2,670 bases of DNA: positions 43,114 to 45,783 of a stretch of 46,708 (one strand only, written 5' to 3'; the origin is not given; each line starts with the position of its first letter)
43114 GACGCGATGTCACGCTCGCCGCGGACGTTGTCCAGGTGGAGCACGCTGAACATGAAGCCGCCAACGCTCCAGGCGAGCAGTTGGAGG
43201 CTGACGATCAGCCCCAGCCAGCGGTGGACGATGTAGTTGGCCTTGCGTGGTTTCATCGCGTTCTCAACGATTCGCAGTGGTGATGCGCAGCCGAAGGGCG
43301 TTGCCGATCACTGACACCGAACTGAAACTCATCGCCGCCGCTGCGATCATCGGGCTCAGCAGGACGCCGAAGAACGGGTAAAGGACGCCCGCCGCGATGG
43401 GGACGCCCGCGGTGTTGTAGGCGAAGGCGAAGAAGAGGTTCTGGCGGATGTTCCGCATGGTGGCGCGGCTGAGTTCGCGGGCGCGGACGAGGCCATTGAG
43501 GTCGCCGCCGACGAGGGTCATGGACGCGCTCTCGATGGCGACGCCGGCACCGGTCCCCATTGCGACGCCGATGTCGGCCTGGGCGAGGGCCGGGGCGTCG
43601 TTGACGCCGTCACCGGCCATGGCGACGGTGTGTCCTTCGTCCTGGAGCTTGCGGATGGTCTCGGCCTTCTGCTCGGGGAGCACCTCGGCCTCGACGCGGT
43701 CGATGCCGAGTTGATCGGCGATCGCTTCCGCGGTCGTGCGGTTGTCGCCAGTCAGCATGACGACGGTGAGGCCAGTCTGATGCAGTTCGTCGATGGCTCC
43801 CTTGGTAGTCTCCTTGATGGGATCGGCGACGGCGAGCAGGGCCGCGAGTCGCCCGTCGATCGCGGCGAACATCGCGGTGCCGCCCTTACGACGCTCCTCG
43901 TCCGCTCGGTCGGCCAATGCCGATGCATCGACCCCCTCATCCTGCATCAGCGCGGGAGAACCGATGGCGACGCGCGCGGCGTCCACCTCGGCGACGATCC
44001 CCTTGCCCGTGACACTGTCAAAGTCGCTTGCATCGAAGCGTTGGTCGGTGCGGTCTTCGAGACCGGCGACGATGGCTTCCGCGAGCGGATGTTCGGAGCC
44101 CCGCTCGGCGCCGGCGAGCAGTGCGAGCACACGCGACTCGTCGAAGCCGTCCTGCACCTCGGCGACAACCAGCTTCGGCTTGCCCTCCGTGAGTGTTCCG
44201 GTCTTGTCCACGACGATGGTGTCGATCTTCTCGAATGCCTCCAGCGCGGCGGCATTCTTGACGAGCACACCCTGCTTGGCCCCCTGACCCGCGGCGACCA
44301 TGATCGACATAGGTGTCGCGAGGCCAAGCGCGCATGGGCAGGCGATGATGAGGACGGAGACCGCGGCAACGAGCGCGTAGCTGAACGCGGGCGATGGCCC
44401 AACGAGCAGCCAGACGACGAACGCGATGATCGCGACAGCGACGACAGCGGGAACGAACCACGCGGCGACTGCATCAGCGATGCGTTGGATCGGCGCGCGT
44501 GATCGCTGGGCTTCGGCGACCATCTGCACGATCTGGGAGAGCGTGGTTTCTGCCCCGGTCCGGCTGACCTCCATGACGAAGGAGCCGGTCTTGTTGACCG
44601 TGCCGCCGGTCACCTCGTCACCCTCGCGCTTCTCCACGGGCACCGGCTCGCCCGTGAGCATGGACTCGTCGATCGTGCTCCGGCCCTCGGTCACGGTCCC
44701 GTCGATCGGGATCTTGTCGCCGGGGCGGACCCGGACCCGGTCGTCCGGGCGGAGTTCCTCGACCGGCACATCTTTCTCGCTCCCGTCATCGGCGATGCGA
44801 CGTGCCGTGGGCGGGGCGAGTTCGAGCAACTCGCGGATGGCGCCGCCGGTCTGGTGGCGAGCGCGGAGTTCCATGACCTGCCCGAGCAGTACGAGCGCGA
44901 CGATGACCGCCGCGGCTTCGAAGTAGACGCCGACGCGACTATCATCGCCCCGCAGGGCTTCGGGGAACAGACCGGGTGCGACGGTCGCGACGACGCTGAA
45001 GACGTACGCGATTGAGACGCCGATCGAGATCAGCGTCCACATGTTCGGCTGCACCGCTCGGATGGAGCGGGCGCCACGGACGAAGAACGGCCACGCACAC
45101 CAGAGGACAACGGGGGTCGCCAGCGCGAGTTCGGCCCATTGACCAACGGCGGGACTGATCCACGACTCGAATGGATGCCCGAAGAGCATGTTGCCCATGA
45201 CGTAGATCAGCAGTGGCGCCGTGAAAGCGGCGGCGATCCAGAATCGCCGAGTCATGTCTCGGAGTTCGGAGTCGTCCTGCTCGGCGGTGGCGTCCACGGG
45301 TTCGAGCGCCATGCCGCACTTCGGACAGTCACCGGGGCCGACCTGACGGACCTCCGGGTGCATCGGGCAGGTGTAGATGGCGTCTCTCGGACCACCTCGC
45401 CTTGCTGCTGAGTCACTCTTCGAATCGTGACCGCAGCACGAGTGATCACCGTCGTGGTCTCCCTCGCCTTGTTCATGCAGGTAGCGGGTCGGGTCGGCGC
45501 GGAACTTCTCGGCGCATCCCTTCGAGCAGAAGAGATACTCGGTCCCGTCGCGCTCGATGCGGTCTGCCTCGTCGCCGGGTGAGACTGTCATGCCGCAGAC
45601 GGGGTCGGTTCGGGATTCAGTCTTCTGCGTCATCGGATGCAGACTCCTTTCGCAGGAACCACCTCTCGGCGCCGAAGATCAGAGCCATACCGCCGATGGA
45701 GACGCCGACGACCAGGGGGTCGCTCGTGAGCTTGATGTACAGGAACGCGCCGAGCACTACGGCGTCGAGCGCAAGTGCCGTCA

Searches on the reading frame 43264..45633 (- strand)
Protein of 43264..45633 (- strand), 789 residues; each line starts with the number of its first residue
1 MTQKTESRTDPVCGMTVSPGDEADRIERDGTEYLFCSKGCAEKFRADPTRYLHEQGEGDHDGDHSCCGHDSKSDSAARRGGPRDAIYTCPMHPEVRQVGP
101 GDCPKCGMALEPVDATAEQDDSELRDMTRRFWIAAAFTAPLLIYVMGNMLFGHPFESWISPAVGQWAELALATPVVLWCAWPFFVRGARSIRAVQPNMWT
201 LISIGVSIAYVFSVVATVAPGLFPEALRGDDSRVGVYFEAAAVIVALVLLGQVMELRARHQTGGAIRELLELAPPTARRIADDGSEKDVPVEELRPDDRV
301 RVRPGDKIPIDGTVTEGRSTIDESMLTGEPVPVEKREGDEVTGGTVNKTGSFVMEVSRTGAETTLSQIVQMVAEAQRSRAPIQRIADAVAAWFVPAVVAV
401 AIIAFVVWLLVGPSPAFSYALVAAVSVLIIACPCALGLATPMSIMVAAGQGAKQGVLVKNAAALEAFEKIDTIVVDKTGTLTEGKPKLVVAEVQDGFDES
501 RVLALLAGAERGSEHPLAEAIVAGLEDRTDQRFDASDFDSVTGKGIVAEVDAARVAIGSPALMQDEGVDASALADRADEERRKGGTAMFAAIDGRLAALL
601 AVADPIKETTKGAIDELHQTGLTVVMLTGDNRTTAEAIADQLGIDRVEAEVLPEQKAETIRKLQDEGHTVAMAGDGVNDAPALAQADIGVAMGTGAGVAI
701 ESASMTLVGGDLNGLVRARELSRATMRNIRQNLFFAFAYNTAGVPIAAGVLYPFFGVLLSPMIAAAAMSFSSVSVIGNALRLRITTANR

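Call 73: search_protein_families(library=pfam, proteins=[window:43264-45633:-], max_evalue=0.0001)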
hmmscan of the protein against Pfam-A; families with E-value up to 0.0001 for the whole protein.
window:43264-45633:- (789 aa): 5 families
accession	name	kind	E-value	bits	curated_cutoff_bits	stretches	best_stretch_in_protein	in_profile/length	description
PF00122.25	E1-E2_ATPase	-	4.2e-63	212.6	28.1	1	271-454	1-181/181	E1-E2 ATPase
PF00702.32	Hydrolase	-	3e-34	119.5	26.4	1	470-687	1-191/191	haloacid dehalogenase-like hydrolase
PF04945.19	YHS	-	1.9e-15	57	30.3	1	9-54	2-46/47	YHS domain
PF19335.5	HMBD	-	5e-12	46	23.6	1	87-113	2-28/28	Heavy metal binding domain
PF08282.18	Hydrolase_3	-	1.1e-05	25.7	20.9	0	668-708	204-244/255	haloacid dehalogenase-like hydrolase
